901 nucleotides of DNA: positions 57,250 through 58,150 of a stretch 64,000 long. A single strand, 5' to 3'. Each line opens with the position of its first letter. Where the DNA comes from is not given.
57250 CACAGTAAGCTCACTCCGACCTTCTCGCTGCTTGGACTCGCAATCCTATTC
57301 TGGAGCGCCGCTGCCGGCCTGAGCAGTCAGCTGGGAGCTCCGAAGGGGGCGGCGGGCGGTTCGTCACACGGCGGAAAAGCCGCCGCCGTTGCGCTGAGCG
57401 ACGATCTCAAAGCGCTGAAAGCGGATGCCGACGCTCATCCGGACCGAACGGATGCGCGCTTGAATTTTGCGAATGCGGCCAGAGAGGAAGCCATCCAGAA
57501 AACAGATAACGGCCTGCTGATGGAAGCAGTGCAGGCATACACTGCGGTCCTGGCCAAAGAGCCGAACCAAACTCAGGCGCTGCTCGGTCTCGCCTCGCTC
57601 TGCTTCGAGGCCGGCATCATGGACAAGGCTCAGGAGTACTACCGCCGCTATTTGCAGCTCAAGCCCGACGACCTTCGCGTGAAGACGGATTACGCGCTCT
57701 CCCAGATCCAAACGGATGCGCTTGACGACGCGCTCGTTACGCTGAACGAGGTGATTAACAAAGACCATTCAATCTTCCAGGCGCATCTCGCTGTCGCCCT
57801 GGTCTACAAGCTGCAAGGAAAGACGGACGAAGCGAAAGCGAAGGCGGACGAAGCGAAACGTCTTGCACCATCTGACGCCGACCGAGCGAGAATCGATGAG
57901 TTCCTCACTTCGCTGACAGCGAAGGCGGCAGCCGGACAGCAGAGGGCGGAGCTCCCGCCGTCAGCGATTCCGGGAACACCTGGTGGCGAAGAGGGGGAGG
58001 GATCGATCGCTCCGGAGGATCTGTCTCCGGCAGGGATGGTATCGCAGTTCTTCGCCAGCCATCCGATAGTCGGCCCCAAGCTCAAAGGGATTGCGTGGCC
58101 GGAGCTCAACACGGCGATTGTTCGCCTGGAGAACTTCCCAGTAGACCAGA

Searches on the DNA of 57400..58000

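Call 59: search_rna_families(source=window, start=57400, end=58000, threshold=evalue, max_evalue=10)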
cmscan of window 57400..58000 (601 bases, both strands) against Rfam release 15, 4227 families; matches with E-value up to 10: 6.
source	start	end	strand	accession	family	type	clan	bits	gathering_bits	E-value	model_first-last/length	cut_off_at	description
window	57715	57787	+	RF01156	SNORD123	Gene; snRNA; snoRNA; CD-box;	-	16.2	45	3.5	1-70/70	no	Small nucleolar RNA SNORD123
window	57513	57559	+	RF01275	sR22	Gene; snRNA; snoRNA; CD-box;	-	14.9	40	3.3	1-58/58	no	Small nucleolar RNA sR22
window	57977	58000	-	RF01918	mir-1249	Gene; miRNA;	-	14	83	6.6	52-75/75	5'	mir-1249 microRNA precursor family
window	57631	57713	-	RF02463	Ms_AS-1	Gene; sRNA;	-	12.7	37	8.5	1-98/98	no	Mycobacterium sRNA Ms_AS-1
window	57434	57591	-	RF02195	TP53TG1_1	Gene; lncRNA;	-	11.5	40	9.8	1-153/153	no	TP53 target 1 conserved region 1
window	57877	57918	+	RF00277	SNORD49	Gene; snRNA; snoRNA; CD-box;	CL00062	11.3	37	5.8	29-71/71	no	Small nucleolar RNA SNORD49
